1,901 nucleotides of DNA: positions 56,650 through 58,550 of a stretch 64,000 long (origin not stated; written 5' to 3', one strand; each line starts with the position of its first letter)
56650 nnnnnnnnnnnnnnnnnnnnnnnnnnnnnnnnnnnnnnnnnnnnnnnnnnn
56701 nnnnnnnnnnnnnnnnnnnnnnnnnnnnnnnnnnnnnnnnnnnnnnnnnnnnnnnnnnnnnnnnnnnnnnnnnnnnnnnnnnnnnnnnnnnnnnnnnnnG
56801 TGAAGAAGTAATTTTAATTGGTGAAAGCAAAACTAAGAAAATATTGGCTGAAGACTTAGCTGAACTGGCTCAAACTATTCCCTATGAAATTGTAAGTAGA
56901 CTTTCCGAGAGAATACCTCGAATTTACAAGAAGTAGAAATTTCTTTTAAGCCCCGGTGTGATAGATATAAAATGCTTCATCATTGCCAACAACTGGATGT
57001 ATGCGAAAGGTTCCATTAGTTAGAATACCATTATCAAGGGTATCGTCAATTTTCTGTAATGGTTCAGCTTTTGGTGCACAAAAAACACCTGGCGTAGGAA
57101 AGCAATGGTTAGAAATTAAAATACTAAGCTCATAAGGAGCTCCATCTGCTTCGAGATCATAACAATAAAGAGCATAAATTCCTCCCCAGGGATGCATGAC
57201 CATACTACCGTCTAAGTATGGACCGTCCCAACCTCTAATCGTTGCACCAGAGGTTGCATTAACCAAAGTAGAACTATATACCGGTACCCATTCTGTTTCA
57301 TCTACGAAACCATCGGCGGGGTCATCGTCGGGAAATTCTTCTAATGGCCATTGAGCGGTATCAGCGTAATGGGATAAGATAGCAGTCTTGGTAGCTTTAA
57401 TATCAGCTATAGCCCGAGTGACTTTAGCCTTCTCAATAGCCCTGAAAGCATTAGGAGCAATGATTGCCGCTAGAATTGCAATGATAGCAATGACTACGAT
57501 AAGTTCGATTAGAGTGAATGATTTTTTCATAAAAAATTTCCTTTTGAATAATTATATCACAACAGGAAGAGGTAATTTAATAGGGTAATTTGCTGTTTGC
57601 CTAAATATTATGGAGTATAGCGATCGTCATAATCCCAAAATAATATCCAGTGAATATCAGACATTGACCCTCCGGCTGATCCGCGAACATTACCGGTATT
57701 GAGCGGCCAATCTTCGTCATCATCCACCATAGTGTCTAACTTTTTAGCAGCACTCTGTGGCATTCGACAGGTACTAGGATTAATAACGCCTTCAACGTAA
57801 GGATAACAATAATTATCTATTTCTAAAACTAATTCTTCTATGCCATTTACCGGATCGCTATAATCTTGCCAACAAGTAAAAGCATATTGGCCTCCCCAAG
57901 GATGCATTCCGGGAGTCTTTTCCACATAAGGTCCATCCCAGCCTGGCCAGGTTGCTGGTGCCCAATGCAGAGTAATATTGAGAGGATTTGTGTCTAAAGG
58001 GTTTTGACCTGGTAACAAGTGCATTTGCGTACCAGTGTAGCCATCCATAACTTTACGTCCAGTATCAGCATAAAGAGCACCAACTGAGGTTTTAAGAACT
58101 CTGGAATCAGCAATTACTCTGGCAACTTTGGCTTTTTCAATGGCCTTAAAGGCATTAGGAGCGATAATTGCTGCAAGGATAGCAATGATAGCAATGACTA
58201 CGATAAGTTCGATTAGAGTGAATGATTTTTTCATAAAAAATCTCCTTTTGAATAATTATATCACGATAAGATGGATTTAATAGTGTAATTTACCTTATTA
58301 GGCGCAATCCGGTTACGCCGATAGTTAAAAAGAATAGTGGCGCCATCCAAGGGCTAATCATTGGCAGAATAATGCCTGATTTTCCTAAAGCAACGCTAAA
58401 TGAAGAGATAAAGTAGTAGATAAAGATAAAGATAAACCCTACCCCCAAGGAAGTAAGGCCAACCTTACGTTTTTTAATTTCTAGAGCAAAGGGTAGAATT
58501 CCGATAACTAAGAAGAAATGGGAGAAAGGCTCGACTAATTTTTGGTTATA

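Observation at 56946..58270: Tandem pseudopilin genes with a 700-bp-period repeat preserving promoter, RBS and class-III signal region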

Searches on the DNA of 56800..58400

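Call 37: search_rna_families(source=window, start=56800, end=58400, threshold=evalue, max_evalue=1)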
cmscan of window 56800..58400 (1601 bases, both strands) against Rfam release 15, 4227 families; matches with E-value up to 1: 1.
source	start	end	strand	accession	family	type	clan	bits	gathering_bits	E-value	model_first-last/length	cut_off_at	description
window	57513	57563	-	RF01479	rli48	Gene; sRNA;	-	21.2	100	0.8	1-149/149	no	Listeria sRNA rli48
